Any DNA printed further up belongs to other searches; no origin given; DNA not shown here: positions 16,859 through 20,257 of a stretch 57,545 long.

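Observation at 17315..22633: Operon with a double radical-SAM fusion, a paralogous radical-SAM protein and a flavin-halogenase-like enzyme, with no visible precursor peptide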

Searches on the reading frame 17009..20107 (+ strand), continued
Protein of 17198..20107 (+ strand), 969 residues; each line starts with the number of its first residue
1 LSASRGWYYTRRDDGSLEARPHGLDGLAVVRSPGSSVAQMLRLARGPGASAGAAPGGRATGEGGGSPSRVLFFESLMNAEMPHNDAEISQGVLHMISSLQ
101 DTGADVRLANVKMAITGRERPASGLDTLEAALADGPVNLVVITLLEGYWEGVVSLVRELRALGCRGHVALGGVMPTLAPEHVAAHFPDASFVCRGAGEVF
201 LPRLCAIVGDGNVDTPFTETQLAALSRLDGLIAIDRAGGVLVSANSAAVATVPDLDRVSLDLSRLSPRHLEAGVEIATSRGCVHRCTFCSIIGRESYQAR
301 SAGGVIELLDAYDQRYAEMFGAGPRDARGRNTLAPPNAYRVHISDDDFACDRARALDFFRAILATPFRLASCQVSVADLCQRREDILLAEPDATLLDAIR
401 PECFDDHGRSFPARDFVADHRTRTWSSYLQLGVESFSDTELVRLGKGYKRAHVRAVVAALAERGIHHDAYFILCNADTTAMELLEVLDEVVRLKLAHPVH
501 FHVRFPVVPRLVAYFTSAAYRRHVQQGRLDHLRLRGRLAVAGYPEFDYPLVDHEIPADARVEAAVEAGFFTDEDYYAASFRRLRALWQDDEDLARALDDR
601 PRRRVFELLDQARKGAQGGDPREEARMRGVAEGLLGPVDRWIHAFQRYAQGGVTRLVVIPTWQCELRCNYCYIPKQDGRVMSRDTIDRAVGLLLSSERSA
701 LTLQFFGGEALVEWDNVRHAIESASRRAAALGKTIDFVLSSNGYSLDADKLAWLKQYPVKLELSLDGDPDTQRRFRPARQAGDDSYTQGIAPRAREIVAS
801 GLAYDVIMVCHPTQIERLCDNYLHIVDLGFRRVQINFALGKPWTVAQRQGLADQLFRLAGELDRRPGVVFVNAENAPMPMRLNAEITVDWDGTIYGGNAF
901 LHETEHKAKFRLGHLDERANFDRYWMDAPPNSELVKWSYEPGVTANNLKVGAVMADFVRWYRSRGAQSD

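Call 90: find_homologous_proteins(query=L006:20031-21575:+, max_evalue=1e-20)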
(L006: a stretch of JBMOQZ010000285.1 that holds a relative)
Query L006:20031-21575:+ (514 aa): 4814 proteins with E <= 1e-20 among 8000 candidates; the best 120 are listed.
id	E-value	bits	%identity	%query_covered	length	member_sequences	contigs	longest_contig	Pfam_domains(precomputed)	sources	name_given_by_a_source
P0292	0.0e+0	1111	90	100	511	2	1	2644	PF04055.28,PF13353.12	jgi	jgi:His-Xaa-Ser system radical SAM maturase HxsB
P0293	0.0e+0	1023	84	97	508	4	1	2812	PF04055.28,PF13353.12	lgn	-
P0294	7.2e-296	1000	82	98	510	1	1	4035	PF04055.28,PF13353.12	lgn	-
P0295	2.2e-289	979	80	98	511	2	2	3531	PF04055.28,PF13353.12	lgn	-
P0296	1.5e-285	966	80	98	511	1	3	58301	PF04055.28,PF13353.12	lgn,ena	-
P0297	2.0e-283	959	78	98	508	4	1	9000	PF04055.28,PF13353.12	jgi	jgi:uncharacterized protein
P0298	5.7e-283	957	79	98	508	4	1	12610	PF04055.28,PF13353.12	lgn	-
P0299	2.2e-278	942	79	97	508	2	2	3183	PF04055.28,PF13353.12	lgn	-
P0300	1.9e-274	929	76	98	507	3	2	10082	PF04055.28,PF13353.12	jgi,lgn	-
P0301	3.6e-271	918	76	100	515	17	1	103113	PF04055.28,PF13353.12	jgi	jgi:uncharacterized protein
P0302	3.4e-270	915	75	97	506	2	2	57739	PF13186.12,PF04055.28,PF13353.12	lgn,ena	-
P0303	5.0e-270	915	76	98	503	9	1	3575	PF04055.28,PF13353.12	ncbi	-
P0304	6.0e-269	911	75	98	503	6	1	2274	PF04055.28,PF13353.12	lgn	-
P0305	1.2e-266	904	74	98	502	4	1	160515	PF04055.28,PF13353.12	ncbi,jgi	jgi:uncharacterized protein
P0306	1.0e-264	897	75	98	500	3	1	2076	PF04055.28,PF13353.12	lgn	-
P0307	4.5e-263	892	74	97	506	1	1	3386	PF04055.28,PF13353.12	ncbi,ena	-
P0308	4.7e-263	892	73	97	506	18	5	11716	PF04055.28,PF13353.12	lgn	-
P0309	4.1e-262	889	73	97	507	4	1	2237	PF04055.28,PF13353.12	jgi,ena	-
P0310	2.6e-260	883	73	97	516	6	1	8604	PF04055.28,PF13353.12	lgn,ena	-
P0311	4.6e-260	882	72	97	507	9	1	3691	PF04055.28,PF13353.12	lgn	-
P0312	1.5e-259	880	72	97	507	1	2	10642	PF04055.28,PF13353.12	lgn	-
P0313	8.0e-257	871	71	98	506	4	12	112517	PF04055.28,PF13353.12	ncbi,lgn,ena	-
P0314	2.8e-256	869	72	98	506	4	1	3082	PF04055.28,PF13353.12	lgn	-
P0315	5.5e-253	858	71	97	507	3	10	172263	PF04055.28,PF13353.12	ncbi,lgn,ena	-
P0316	1.6e-249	847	70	98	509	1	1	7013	PF04055.28,PF13353.12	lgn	-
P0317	1.8e-248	844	70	98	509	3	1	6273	PF04055.28,PF13353.12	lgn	-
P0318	5.5e-247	839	69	97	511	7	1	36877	PF04055.28,PF13353.12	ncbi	-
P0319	7.0e-247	838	70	97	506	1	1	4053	PF04055.28,PF13353.12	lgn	-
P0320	3.5e-246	836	69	98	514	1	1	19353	PF04055.28,PF13353.12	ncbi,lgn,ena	-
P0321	3.3e-244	830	68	97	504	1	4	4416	PF04055.28,PF13353.12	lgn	-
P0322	2.0e-242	824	68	97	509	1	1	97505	PF04055.28,PF13353.12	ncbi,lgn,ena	-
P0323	3.3e-241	820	67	97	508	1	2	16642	PF04055.28,PF13353.12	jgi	jgi:His-Xaa-Ser system radical SAM maturase HxsB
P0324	7.0e-240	815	69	96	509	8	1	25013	PF04055.28,PF13353.12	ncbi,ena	-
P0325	1.4e-238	811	68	98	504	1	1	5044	PF04055.28,PF13353.12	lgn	-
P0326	1.4e-227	775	65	98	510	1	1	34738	PF04055.28,PF13353.12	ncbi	-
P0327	3.0e-226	770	65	96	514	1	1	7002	PF04055.28,PF13353.12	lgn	-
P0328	5.1e-204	697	62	96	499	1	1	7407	PF04055.28,PF13353.12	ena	-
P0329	1.9e-203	695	62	93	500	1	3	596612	PF04055.28,PF13353.12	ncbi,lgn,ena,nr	ncbi:MAG: His-Xaa-Ser system radical SAM maturase HxsB [Deltaproteobacteria bacterium]|nr:His-Xaa-Se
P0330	2.4e-203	695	62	94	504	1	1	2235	PF04055.28,PF13353.12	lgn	-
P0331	7.7e-203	693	61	93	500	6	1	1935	PF04055.28,PF13353.12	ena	-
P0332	1.5e-202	692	60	93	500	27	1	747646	PF04055.28,PF13353.12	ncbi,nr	ncbi:MAG: His-Xaa-Ser system radical SAM maturase HxsB [Sandaracinaceae bacterium]|nr:His-Xaa-Ser sy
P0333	7.0e-202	690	59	95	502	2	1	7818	PF04055.28,PF13353.12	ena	-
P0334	4.9e-201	687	60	93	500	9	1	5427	PF04055.28,PF13353.12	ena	-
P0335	5.7e-201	687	60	94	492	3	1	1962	PF04055.28,PF13353.12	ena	-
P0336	1.3e-200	686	61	93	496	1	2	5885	PF04055.28,PF13353.12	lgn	-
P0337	1.4e-200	686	61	94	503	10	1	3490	PF04055.28,PF13353.12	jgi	-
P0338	6.2e-200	683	61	93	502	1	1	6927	PF04055.28,PF13353.12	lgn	-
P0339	1.3e-199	682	61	93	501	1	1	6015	PF04055.28,PF13353.12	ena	-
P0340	4.0e-199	681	59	94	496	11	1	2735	PF04055.28,PF13353.12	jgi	-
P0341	4.4e-199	681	59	95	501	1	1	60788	PF04055.28,PF13353.12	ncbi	-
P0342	1.1e-198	679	60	94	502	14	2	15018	PF04055.28,PF13353.12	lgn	-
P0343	2.3e-198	678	60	95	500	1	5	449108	PF04055.28,PF13353.12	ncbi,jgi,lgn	jgi:uncharacterized protein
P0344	8.6e-198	676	58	95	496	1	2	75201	PF04055.28,PF13353.12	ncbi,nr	ncbi:MAG: His-Xaa-Ser system radical SAM maturase HxsB [Proteobacteria bacterium]|nr:His-Xaa-Ser sys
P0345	1.3e-197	676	57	95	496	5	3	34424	PF04055.28,PF13353.12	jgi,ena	jgi:His-Xaa-Ser system radical SAM maturase HxsB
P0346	3.9e-197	674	57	95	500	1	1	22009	PF04055.28,PF13353.12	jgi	jgi:uncharacterized protein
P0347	1.7e-196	672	58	96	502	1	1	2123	PF04055.28,PF13353.12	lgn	-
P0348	8.0e-196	670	58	94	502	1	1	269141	PF04055.28,PF13353.12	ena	-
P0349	1.2e-195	669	58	93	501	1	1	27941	PF04055.28,PF13353.12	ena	-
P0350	1.3e-195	669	62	89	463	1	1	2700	PF04055.28,PF13353.12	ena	-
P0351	1.3e-195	669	59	95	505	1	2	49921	PF04055.28,PF13353.12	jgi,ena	-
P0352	3.6e-195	668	59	95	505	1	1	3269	PF04055.28,PF13353.12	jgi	jgi:uncharacterized protein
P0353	4.0e-195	668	58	96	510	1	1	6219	PF04055.28,PF13353.12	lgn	-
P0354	5.4e-195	667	59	94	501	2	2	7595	PF04055.28,PF13353.12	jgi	jgi:uncharacterized protein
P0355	8.5e-195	666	58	96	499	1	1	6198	PF04055.28,PF13353.12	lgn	-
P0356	1.1e-194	666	57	96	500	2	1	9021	PF04055.28,PF13353.12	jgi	jgi:His-Xaa-Ser system radical SAM maturase HxsB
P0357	2.7e-194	665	59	96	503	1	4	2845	PF04055.28,PF13353.12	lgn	-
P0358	3.5e-194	664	58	96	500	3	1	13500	PF04055.28,PF13353.12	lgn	-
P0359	3.8e-194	664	61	94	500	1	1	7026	PF04055.28,PF13353.12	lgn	-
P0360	5.8e-194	664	59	94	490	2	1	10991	PF04055.28,PF13353.12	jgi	-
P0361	5.8e-194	664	59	93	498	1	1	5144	PF04055.28,PF13353.12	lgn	-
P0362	9.5e-194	663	60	93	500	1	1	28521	PF04055.28,PF13353.12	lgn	-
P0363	9.6e-194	663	59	93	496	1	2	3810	PF04055.28,PF13353.12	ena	-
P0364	1.1e-193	663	59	96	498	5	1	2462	PF04055.28,PF13353.12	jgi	jgi:uncharacterized protein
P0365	1.3e-193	663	58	96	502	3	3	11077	PF04055.28,PF13353.12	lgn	-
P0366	1.3e-193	663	59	95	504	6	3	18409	PF04055.28,PF13353.12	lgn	-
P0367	1.4e-193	663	59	92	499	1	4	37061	PF04055.28,PF13353.12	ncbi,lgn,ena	-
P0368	1.9e-193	662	58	94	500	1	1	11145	PF04055.28,PF13353.12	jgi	jgi:uncharacterized protein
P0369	2.1e-193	662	58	95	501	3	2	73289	PF04055.28,PF13353.12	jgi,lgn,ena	-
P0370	2.4e-193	662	58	95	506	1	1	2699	PF04055.28,PF13353.12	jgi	-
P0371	2.7e-193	662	58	94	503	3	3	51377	PF04055.28,PF13353.12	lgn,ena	-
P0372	1.7e-192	659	60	93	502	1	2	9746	PF04055.28,PF13353.12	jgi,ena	-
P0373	1.9e-192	659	57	95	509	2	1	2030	PF04055.28,PF13353.12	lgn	-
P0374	2.2e-192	659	57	96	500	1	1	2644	PF04055.28,PF13353.12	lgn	-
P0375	2.8e-192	658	58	94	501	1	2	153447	PF04055.28,PF13353.12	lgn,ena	-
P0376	3.3e-192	658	58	94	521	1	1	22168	PF04055.28,PF13353.12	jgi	jgi:uncharacterized protein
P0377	4.8e-192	657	59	95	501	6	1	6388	PF04055.28,PF13353.12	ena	-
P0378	5.1e-192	657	58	95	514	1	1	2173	PF04055.28,PF13353.12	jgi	-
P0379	5.6e-192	657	58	99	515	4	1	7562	PF04055.28,PF13353.12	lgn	-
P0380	5.8e-192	657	57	95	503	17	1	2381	PF04055.28,PF13353.12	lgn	-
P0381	8.4e-192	657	57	95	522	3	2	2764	PF04055.28,PF13353.12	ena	-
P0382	9.0e-192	657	58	94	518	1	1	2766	PF04055.28,PF13353.12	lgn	-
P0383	9.1e-192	657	59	94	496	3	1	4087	PF04055.28,PF13353.12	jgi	jgi:uncharacterized protein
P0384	2.8e-191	655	58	93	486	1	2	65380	PF04055.28,PF13353.12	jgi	jgi:His-Xaa-Ser system radical SAM maturase HxsB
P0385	3.0e-191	655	57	95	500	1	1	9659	PF04055.28,PF13353.12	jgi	jgi:His-Xaa-Ser system radical SAM maturase HxsB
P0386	3.4e-191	655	58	96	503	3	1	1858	PF04055.28,PF13353.12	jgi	jgi:uncharacterized protein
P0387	4.8e-191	654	58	93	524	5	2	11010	PF04055.28,PF13353.12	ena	-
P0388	5.1e-191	654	59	93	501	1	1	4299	PF04055.28,PF13353.12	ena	-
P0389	9.1e-191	653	57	95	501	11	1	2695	PF04055.28,PF13353.12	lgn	-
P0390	1.0e-190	653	58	93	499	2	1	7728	PF04055.28,PF13353.12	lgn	-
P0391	1.0e-190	653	58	95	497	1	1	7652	PF04055.28,PF13353.12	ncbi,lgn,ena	-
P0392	1.0e-190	653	57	94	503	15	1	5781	PF04055.28,PF13353.12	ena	-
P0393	2.3e-190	652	58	94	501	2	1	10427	PF04055.28,PF13353.12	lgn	-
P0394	3.0e-190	651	57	95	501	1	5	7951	PF04055.28,PF13353.12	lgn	-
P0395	4.8e-190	651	58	94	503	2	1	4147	PF04055.28,PF13353.12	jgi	-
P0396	5.3e-190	651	59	93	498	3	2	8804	PF04055.28,PF13353.12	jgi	jgi:uncharacterized protein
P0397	6.0e-190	651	56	91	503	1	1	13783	PF04055.28,PF13353.12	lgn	-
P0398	9.9e-190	650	56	96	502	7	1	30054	PF04055.28,PF13353.12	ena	-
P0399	1.0e-189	650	57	94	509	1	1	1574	PF04055.28,PF13353.12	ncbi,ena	-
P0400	3.0e-189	648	58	93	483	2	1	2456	PF04055.28,PF13353.12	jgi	-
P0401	3.5e-189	648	56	95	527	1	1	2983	PF04055.28,PF13353.12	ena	-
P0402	4.8e-189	648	57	95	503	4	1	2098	PF04055.28,PF13353.12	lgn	-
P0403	5.1e-189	647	58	94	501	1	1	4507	PF04055.28,PF13353.12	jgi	jgi:His-Xaa-Ser system radical SAM maturase HxsB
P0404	6.8e-189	647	56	96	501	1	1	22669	PF04055.28,PF13353.12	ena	-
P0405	7.8e-189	647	58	94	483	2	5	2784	PF04055.28,PF13353.12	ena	-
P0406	8.8e-189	647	56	94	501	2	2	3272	PF04055.28,PF13353.12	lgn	-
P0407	1.0e-188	646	57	94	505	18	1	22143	PF04055.28,PF13353.12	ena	-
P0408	1.4e-188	646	56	95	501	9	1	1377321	PF04055.28,PF13353.12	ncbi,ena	-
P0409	3.6e-188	645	58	95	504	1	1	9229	PF04055.28,PF13353.12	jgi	jgi:His-Xaa-Ser system radical SAM maturase HxsB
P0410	3.8e-188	645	57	93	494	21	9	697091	PF04055.28,PF13353.12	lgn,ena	-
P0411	4.6e-188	644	57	95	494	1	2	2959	PF04055.28,PF13353.12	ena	-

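Call 91: list_cluster_members(proteins=[P0303, P0305, P0307, P0313, P0315, P0318, P0320, P0322, P0324, P0326])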
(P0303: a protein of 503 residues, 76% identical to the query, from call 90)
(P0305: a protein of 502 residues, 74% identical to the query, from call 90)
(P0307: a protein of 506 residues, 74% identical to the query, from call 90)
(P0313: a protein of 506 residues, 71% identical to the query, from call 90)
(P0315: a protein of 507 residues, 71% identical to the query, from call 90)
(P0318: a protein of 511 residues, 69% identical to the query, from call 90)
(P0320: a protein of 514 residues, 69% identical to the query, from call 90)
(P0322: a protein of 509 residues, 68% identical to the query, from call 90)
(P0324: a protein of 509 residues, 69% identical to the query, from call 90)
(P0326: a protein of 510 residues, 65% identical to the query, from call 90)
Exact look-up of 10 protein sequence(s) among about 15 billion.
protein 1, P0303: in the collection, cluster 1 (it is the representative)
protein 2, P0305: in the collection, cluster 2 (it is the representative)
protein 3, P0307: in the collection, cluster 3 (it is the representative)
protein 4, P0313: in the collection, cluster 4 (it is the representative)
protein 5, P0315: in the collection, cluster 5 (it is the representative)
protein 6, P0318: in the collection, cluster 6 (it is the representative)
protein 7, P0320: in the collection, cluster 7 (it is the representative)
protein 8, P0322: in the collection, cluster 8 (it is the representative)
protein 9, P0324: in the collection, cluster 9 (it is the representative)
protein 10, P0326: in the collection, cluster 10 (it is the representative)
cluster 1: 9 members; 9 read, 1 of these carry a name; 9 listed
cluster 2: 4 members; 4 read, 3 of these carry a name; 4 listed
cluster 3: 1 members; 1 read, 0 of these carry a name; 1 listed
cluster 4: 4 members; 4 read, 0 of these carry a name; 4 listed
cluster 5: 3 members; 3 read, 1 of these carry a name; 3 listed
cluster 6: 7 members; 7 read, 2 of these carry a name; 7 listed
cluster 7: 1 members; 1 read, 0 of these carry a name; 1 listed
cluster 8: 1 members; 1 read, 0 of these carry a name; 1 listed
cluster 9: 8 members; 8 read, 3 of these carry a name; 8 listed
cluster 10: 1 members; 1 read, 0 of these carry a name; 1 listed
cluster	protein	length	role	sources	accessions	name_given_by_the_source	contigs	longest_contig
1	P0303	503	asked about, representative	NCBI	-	-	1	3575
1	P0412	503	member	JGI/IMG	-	uncharacterized protein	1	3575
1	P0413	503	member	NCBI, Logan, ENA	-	-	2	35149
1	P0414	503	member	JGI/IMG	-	-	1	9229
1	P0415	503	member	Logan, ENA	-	-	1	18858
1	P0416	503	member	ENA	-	-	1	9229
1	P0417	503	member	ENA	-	-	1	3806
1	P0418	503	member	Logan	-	-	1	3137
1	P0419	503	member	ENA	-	-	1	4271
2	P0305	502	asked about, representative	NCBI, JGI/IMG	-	uncharacterized protein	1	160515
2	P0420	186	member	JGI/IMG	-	radical SAM protein with 4Fe4S-binding SPASM domain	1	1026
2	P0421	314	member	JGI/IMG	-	radical SAM protein with 4Fe4S-binding SPASM domain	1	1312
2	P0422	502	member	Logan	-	-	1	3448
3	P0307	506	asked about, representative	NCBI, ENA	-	-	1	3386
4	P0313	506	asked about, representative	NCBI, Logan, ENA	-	-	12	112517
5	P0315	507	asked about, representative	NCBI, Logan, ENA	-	-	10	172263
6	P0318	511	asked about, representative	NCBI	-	-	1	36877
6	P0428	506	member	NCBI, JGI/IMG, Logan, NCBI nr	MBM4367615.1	MAG: His-Xaa-Ser system radical SAM maturase HxsB [Deltaproteobacteria bacterium] | His-Xaa-Ser system radical SAM maturase HxsB [Deltaproteobacteria bacterium]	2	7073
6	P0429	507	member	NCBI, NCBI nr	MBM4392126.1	MAG: His-Xaa-Ser system radical SAM maturase HxsB [Deltaproteobacteria bacterium] | His-Xaa-Ser system radical SAM maturase HxsB [Deltaproteobacteria bacterium]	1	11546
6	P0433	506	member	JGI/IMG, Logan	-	-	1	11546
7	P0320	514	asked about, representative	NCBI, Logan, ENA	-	-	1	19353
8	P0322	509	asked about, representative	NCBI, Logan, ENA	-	-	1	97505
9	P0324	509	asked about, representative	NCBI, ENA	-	-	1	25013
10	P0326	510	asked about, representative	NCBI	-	-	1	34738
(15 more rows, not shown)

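Call 92: find_encoding_contigs(protein=P0429, flank=10000, max_places=3)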
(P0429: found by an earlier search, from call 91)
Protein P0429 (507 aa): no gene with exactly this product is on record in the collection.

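Call 93: find_encoding_contigs(protein=P0433, flank=10000, max_places=3)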
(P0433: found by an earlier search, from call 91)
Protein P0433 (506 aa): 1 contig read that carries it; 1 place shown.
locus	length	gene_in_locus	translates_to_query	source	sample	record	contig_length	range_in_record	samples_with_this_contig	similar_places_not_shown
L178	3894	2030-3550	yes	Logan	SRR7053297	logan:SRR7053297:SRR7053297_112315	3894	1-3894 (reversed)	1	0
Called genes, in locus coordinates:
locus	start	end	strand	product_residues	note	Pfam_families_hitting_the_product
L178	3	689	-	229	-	?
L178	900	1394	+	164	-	-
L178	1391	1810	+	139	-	PF27806:HxsD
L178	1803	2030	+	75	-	-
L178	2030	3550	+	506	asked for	PF13353:Fer4_12, PF04055:Radical_SAM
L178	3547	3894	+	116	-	?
